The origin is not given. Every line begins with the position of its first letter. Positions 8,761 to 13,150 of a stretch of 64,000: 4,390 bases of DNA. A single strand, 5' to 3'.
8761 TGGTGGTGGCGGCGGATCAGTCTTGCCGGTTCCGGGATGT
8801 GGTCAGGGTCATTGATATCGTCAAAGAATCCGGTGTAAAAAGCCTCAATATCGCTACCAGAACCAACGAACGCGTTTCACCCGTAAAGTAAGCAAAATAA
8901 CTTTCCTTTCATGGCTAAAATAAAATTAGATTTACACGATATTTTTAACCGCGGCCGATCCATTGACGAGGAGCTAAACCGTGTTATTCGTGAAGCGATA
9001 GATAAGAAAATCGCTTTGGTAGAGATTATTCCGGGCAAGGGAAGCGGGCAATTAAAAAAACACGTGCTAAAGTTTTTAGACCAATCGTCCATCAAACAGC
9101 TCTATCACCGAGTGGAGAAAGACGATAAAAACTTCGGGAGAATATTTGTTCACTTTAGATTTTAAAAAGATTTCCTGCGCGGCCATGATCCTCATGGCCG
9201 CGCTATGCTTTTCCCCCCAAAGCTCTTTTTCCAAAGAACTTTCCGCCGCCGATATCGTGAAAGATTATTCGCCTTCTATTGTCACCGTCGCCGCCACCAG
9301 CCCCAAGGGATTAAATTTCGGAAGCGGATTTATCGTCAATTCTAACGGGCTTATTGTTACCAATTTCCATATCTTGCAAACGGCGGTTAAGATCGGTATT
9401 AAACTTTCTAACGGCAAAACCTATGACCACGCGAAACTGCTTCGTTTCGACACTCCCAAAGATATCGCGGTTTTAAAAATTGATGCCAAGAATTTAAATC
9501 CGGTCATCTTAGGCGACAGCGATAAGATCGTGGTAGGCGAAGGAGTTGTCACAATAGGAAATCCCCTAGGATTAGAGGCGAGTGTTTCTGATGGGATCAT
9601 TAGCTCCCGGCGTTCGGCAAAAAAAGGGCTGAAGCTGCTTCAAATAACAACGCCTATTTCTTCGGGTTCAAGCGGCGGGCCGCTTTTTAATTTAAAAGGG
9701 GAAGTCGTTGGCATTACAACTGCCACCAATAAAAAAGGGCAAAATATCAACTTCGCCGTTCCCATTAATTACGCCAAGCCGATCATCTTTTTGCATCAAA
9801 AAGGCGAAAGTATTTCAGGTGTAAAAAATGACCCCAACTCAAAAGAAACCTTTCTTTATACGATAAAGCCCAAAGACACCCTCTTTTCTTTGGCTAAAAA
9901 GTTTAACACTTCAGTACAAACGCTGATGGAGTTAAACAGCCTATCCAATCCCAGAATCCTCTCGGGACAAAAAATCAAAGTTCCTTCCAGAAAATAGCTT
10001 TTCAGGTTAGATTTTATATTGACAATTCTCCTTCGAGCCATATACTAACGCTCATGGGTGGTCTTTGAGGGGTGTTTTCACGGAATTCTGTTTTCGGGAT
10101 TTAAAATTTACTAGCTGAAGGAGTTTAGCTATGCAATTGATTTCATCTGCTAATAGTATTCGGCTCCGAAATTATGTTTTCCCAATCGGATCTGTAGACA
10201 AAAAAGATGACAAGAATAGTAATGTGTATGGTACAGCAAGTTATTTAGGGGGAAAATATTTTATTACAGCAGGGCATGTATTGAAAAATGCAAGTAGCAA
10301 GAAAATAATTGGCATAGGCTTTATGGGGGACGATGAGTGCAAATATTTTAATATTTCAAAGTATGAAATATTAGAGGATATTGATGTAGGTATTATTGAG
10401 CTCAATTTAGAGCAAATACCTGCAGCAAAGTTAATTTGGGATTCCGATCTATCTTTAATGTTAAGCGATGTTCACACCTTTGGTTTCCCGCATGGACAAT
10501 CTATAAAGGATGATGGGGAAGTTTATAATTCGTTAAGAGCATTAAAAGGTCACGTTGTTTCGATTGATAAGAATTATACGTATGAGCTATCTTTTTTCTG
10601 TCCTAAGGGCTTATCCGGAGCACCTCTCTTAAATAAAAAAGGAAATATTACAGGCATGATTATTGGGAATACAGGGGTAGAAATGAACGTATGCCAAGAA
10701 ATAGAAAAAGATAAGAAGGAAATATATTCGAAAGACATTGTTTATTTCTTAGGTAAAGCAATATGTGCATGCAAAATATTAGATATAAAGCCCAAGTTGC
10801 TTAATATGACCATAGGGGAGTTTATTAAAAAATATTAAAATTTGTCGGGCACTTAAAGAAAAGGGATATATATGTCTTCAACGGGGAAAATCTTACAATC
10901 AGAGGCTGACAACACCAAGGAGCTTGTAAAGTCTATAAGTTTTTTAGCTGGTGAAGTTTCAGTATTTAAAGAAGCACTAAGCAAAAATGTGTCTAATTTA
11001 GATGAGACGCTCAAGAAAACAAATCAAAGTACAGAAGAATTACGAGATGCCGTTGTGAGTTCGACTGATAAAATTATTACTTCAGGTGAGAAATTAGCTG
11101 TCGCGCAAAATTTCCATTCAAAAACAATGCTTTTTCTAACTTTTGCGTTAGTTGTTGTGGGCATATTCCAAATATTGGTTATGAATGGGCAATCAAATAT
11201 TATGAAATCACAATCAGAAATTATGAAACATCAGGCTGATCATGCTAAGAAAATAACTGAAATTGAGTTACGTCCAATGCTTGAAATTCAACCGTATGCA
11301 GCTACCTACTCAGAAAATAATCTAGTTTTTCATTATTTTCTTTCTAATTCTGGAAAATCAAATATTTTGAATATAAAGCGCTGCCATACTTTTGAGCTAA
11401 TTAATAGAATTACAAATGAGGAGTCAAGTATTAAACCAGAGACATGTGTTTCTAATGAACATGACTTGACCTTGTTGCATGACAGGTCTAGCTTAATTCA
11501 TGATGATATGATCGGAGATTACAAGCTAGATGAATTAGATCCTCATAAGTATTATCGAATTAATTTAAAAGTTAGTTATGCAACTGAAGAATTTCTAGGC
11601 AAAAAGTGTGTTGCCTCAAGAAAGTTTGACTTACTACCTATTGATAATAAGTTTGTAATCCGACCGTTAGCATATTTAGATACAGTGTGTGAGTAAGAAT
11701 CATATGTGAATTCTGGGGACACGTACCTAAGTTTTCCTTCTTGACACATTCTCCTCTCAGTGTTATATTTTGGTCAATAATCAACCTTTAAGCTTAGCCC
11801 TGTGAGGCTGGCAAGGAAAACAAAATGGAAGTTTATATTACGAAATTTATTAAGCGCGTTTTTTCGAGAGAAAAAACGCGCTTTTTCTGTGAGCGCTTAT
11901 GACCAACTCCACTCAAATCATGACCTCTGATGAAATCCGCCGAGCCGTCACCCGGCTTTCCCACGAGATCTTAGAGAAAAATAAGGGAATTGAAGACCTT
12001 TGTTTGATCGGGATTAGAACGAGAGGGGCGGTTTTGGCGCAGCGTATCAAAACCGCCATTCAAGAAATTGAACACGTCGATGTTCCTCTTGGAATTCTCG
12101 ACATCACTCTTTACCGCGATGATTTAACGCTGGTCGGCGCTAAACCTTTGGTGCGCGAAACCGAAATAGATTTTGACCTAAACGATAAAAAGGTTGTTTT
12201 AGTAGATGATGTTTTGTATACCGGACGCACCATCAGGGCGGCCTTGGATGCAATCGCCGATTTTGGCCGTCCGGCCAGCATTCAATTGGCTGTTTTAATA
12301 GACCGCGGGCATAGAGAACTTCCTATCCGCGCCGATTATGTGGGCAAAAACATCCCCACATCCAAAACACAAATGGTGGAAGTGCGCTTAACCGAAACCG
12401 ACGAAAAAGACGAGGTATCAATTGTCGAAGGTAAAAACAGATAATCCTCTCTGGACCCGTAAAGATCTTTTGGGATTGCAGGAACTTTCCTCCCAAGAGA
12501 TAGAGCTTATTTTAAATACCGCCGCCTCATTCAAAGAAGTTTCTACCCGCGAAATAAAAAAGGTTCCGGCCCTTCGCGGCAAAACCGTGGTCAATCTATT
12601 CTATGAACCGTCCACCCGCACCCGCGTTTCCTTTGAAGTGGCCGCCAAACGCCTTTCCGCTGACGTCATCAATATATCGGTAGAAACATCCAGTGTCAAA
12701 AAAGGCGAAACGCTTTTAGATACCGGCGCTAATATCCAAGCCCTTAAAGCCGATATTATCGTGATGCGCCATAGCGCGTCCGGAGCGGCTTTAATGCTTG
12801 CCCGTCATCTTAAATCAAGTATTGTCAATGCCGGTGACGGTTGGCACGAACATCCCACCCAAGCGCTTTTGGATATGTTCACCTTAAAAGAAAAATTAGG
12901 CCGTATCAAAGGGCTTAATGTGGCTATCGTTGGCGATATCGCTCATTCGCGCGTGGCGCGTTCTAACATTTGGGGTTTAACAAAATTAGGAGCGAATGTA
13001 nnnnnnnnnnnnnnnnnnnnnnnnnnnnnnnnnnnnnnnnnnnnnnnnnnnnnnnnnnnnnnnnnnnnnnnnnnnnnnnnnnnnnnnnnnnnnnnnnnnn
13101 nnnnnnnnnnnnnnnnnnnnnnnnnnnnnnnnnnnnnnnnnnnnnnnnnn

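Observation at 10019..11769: AT-rich two-gene island (trypsin-like protease + coiled-coil membrane protein) flanked by duplicated promoter-like repeats, inserted in front of pyrR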

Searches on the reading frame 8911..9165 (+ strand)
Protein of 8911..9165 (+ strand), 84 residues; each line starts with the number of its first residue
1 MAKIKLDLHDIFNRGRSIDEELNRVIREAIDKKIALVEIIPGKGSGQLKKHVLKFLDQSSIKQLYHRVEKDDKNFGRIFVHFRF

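Call 5: search_protein_families(library=pfam, proteins=[window:8911-9165:+], max_evalue=1)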
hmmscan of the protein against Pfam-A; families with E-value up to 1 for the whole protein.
window:8911-9165:+ (84 aa): 1 family
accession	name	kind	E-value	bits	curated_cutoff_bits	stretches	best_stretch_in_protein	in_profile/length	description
PF01713.27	Smr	-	2.5e-14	53.6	25.7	1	6-83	1-77/77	Smr domain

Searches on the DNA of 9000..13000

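Call 9: search_rna_families(source=window, start=9000, end=13000, threshold=evalue, max_evalue=1, show_alignments=2)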
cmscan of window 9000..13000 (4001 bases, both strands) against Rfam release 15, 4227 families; matches with E-value up to 1: 5.
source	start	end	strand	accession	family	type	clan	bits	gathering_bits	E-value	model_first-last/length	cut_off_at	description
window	11781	11888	+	RF00515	PyrR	Cis-reg;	-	58.5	54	1.1e-06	1-115/115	no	PyrR binding site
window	9113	9215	+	RF00558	L20_leader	Cis-reg; leader;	-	26.2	58.7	0.039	1-127/127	no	Ribosomal protein L20 leader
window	11807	11893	+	RF00558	L20_leader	Cis-reg; leader;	-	24.1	58.7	0.13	1-127/127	no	Ribosomal protein L20 leader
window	9167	9212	+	RF01803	GABA3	Cis-reg;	-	20.5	57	0.45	1-54/54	no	Editing element of GABA-3 exon 9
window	11971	12079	+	RF02158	NPPA-AS1_3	Gene; lncRNA;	-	18.7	55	0.49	1-108/108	no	NPPA antisense RNA 1 conserved region 3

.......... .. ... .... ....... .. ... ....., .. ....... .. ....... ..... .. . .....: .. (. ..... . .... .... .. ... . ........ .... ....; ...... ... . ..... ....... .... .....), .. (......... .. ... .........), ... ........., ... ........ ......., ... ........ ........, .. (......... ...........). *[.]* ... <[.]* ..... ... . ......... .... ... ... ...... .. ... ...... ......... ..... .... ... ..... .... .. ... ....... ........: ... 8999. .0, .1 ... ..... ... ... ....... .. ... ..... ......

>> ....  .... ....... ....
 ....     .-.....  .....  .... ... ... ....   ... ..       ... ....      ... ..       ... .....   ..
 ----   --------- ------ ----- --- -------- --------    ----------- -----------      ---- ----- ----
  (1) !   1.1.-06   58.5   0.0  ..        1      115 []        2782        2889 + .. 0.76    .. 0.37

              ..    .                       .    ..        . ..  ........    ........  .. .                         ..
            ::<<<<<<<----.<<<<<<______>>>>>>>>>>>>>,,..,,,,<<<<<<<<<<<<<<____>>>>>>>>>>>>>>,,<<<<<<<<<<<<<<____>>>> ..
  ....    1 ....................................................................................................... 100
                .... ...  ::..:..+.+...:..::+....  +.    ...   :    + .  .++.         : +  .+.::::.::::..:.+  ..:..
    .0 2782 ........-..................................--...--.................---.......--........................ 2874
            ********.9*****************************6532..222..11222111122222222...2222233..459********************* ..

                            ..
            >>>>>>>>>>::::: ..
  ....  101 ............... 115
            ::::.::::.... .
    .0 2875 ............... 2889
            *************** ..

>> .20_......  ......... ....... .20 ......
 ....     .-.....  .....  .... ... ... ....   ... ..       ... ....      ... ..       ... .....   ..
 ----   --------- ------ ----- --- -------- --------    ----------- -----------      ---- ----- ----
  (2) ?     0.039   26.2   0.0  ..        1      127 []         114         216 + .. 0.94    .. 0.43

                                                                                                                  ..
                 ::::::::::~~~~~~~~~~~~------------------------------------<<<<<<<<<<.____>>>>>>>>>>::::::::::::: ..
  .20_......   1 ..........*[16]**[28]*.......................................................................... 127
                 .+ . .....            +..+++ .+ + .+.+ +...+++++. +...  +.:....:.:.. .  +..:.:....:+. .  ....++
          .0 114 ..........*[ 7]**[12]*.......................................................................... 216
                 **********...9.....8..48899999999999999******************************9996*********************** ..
